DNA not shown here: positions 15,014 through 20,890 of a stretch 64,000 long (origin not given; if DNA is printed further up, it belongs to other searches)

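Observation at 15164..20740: Four-domain voltage-gated channel with a non-canonical D-E-D-G selectivity-filter ring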

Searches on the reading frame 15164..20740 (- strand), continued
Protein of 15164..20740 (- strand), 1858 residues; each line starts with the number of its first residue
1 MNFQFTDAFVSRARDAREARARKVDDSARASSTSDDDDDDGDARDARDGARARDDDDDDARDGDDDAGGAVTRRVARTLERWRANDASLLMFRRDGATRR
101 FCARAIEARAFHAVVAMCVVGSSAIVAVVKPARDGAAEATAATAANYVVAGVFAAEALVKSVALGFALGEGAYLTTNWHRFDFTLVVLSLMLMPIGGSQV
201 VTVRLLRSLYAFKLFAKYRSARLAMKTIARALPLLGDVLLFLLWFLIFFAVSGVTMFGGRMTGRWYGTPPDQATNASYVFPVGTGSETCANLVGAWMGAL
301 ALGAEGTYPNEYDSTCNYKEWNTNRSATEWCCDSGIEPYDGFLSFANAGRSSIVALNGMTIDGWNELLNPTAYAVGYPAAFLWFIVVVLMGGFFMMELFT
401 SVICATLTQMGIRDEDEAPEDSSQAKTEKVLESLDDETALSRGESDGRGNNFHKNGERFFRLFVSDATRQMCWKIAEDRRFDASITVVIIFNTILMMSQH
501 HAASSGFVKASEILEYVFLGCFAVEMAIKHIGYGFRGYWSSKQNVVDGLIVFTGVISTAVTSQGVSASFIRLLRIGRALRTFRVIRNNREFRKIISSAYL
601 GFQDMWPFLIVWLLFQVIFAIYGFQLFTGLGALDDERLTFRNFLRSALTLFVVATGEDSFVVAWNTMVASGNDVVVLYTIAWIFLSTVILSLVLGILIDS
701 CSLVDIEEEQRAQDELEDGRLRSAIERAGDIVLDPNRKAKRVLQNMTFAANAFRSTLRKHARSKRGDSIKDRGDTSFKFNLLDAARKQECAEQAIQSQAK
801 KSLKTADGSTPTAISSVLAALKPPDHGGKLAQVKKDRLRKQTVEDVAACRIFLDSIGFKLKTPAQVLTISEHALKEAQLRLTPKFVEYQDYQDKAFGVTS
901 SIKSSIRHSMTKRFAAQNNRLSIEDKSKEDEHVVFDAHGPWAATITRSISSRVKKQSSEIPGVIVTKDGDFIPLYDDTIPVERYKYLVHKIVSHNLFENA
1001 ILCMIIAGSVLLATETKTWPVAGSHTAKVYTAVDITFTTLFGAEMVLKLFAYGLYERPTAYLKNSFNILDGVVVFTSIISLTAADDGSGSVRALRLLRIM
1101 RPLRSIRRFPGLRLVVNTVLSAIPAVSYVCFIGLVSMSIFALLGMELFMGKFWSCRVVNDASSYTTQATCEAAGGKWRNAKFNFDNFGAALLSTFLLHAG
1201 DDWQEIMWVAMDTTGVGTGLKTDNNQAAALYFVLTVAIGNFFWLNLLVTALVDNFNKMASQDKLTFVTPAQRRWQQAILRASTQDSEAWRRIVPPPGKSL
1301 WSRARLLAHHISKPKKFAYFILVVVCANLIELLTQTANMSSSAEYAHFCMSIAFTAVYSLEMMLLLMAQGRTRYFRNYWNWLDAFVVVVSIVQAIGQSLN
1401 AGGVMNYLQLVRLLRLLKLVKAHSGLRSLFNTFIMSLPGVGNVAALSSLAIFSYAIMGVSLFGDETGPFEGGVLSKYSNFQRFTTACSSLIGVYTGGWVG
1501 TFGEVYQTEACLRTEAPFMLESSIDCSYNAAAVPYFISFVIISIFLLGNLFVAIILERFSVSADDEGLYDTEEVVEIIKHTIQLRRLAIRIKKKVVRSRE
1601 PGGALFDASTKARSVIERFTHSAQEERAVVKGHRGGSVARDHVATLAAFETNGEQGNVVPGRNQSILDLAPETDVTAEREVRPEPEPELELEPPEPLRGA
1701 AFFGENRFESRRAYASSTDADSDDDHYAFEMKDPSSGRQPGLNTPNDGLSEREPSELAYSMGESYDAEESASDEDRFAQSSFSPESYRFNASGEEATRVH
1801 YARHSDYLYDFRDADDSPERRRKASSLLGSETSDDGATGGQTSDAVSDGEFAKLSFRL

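Call 7: find_homologous_proteins(query=window:15164-20740:-, max_evalue=1e-20)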
Query window:15164-20740:- (1858 aa): 16 proteins with E <= 1e-20 among 8000 candidates.
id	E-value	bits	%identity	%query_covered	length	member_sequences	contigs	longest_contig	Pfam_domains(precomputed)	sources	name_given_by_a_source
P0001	0.0e+0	4185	100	100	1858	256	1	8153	PF00520.38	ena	-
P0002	0.0e+0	2381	62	96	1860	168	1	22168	PF00520.38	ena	-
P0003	0.0e+0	2147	57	97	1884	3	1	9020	PF08016.19,PF00520.38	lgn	-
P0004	0.0e+0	2144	56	99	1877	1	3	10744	PF08016.19,PF00520.38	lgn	-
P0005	0.0e+0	2135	57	96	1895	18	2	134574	PF08016.19,PF00520.38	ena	-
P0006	0.0e+0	2071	54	99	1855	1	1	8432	PF08016.19,PF00520.38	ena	-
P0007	0.0e+0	2031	54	97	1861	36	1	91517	PF00520.38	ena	-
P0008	0.0e+0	2017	54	95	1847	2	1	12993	PF08016.19,PF00520.38,PF05887.17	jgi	-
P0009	0.0e+0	1889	51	96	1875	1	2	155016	PF08016.19,PF00520.38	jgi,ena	-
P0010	0.0e+0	1802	59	74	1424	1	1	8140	PF00520.38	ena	-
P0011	4.3e-248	845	41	33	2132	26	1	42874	PF08016.19,PF00520.38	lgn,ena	-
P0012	3.1e-239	815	41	33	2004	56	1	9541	PF08016.19,PF00520.38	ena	-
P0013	2.1e-180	620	30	61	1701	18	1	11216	PF00520.38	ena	-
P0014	8.1e-90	320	25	32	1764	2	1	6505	PF08016.19,PF00520.38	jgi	-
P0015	1.7e-60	223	30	21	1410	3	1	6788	PF08016.19,PF16905.11,PF00520.38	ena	-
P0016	2.4e-27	113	24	31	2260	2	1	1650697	PF00520.38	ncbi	ncbi:calcium channel protein [Rhodotorula kratochvilovae]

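Call 18: find_encoding_contigs(protein=P0001, flank=3000, max_places=4)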
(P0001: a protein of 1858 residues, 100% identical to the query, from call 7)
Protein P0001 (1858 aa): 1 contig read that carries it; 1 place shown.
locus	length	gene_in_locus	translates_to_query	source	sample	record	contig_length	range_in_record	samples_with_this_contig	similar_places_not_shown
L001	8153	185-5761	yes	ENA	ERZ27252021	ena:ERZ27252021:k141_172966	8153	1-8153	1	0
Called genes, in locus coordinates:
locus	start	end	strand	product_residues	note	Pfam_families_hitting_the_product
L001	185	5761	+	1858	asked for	PF00520:Ion_trans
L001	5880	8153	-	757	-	?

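Call 26: find_encoding_contigs(protein=P0005, flank=8000, max_places=2)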
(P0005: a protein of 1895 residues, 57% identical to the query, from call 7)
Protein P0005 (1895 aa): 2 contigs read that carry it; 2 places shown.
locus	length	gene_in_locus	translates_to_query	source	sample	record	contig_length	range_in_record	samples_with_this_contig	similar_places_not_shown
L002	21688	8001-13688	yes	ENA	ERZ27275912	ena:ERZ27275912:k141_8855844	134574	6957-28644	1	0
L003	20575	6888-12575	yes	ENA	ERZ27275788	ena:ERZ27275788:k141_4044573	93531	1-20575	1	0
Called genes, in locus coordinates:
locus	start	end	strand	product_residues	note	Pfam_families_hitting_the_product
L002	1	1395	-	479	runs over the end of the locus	-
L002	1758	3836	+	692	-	-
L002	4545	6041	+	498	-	-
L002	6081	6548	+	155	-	PF20522:DUF6737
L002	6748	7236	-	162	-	PF00036:EF-hand_1, PF13405:EF-hand_6, PF13499:EF-hand_7, PF13833:EF-hand_8, PF13499:EF-hand_7, PF00036:EF-hand_1, PF13202:EF-hand_5, PF13405:EF-hand_6, +9 more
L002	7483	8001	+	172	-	-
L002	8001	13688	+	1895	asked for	PF00520:Ion_trans, PF08016:PKD_channel (weak)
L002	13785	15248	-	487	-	PF01416:PseudoU_synth_1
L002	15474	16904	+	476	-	PF01266:DAO (faint), PF01593:Amino_oxidase (faint), PF13450:NAD_binding_8 (weak)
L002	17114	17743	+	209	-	-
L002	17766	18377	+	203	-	-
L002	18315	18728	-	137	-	-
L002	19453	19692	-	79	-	-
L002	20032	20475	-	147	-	-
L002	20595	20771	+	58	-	PF09813:Coa3_cc (weak)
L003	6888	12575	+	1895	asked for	PF00520:Ion_trans, PF08016:PKD_channel (weak)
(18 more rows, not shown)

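Call 27: find_encoding_contigs(protein=P0009, flank=8000, max_places=2)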
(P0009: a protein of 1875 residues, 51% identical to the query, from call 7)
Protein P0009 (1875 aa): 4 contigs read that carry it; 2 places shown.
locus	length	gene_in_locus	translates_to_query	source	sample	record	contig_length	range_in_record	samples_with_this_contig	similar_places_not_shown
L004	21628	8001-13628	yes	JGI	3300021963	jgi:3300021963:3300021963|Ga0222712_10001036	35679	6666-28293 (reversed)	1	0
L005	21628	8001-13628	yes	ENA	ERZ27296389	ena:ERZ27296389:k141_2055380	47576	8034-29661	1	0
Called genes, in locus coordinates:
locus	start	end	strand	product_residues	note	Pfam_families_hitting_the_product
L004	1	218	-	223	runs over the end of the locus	PF01936:NYN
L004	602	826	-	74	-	-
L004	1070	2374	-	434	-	PF13083:KH_KhpA-B (faint), PF00013:KH_1, PF22675:KH-I_KHDC4-BBP (faint), PF22891:KH_PNO1_2nd (faint), PF00013:KH_1, PF00397:WW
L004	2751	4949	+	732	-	-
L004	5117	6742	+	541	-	PF00069:Pkinase, PF01636:APH (faint), PF07714:PK_Tyr_Ser-Thr, PF17667:Pkinase_fungal (weak)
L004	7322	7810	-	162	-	PF13405:EF-hand_6, PF13499:EF-hand_7, PF14658:EF-hand_9, PF13833:EF-hand_8, PF13499:EF-hand_7, PF00036:EF-hand_1, PF13202:EF-hand_5, PF13405:EF-hand_6, +9 more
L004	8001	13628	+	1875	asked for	PF00520:Ion_trans, PF08016:PKD_channel (faint), PF00520:Ion_trans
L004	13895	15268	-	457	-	PF01416:PseudoU_synth_1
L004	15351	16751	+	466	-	PF01266:DAO (weak), PF07992:Pyr_redox_2 (faint), PF12831:FAD_oxidored (weak), PF13450:NAD_binding_8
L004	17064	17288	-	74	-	-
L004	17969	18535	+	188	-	-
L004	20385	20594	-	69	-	-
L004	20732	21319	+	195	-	-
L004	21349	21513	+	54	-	-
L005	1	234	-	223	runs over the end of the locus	PF01936:NYN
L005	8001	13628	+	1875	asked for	PF00520:Ion_trans, PF08016:PKD_channel (faint), PF00520:Ion_trans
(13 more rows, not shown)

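Call 29: find_encoding_contigs(protein=P0002, flank=8000, max_places=1)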
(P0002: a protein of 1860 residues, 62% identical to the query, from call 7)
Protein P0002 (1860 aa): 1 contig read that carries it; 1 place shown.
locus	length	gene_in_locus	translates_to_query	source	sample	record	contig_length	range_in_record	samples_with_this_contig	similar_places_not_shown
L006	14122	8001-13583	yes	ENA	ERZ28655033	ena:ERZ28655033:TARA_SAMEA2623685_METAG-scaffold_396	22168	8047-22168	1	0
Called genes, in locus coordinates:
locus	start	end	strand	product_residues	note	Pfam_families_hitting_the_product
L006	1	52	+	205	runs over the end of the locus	-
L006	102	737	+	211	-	-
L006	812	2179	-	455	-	PF13083:KH_KhpA-B (faint), PF22891:KH_PNO1_2nd (faint), PF00013:KH_1, PF22675:KH-I_KHDC4-BBP (faint), PF00013:KH_1, PF00397:WW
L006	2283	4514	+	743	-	PF13517:FG-GAP_3 (faint)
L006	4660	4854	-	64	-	-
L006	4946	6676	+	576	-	-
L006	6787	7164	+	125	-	PF20522:DUF6737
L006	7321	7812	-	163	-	PF00036:EF-hand_1, PF13405:EF-hand_6, PF13499:EF-hand_7, PF14658:EF-hand_9, PF13833:EF-hand_8, PF13499:EF-hand_7, PF00036:EF-hand_1, PF13202:EF-hand_5, +9 more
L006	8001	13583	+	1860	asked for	PF00520:Ion_trans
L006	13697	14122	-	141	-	?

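Call 30: find_encoding_contigs(protein=P0007, flank=8000, max_places=1)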
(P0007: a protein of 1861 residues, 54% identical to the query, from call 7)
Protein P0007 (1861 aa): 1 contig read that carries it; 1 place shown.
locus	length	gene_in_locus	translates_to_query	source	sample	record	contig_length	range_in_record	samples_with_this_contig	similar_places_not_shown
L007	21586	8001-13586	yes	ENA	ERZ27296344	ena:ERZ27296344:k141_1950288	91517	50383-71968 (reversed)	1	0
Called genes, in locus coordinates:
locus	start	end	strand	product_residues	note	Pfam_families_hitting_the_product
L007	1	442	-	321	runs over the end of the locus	PF01936:NYN (weak)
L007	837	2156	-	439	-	PF13083:KH_KhpA-B (faint), PF00013:KH_1, PF22675:KH-I_KHDC4-BBP (faint), PF22891:KH_PNO1_2nd (faint), PF00013:KH_1, PF00397:WW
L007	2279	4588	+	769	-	-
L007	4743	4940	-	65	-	PF04689:S1FA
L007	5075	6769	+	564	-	PF00069:Pkinase, PF07714:PK_Tyr_Ser-Thr, PF17667:Pkinase_fungal (weak)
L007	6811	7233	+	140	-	PF20522:DUF6737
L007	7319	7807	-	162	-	PF21008:AIF-1, PF00036:EF-hand_1, PF13405:EF-hand_6, PF13499:EF-hand_7, PF13833:EF-hand_8, PF13499:EF-hand_7, PF00036:EF-hand_1, PF13202:EF-hand_5, +10 more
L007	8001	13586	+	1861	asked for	PF00520:Ion_trans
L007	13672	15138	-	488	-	PF01416:PseudoU_synth_1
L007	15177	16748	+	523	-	PF01266:DAO (faint), PF01593:Amino_oxidase (weak), PF13450:NAD_binding_8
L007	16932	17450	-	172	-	-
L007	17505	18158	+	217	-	PF13576:Pentapeptide_3 (faint), PF13599:Pentapeptide_4, PF00805:Pentapeptide (weak), PF13599:Pentapeptide_4 (weak), PF00805:Pentapeptide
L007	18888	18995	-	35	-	-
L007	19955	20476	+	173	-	-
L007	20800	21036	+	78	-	-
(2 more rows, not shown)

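Call 35: find_encoding_contigs(protein=P0011, flank=6000, max_places=2)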
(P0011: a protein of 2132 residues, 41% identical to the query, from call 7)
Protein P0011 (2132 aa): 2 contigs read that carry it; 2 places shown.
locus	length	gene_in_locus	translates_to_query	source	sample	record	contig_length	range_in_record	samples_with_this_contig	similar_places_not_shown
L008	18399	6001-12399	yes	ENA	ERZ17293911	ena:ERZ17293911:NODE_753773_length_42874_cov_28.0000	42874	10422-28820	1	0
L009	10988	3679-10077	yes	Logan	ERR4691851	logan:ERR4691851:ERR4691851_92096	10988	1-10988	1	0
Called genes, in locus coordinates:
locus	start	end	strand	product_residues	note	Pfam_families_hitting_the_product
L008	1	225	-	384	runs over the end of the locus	-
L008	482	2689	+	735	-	PF19568:Spore_III_AA, PF03266:NTPase_1 (faint), PF13238:AAA_18 (weak), PF25516:PTPase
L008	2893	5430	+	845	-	PF00005:ABC_tran, PF19055:ABC2_membrane_7 (faint), PF01061:ABC2_membrane, PF12698:ABC2_membrane_3 (weak)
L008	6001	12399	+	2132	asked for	PF00520:Ion_trans, PF08016:PKD_channel (faint), PF00520:Ion_trans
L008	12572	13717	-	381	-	PF01643:Acyl-ACP_TE, PF20791:Acyl-ACP_TE_C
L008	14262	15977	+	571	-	PF13621:Cupin_8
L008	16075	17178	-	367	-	-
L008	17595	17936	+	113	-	PF25471:TM_PetC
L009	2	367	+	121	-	?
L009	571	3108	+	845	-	PF00005:ABC_tran, PF19055:ABC2_membrane_7 (faint), PF01061:ABC2_membrane, PF12698:ABC2_membrane_3 (weak)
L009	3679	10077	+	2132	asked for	PF00520:Ion_trans, PF08016:PKD_channel (faint), PF00520:Ion_trans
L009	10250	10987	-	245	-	?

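Call 36: find_encoding_contigs(protein=P0013, flank=6000, max_places=2)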
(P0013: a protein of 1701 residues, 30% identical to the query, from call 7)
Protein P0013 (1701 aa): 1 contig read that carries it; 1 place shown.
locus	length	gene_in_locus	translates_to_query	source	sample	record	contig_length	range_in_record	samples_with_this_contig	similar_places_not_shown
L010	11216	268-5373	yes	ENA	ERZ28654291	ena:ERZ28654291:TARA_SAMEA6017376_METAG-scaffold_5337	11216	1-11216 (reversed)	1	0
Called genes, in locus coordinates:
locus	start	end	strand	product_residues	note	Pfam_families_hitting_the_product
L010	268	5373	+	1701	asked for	PF00520:Ion_trans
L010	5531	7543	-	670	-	-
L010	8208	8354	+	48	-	-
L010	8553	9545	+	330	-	PF00069:Pkinase, PF07714:PK_Tyr_Ser-Thr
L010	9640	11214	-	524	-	?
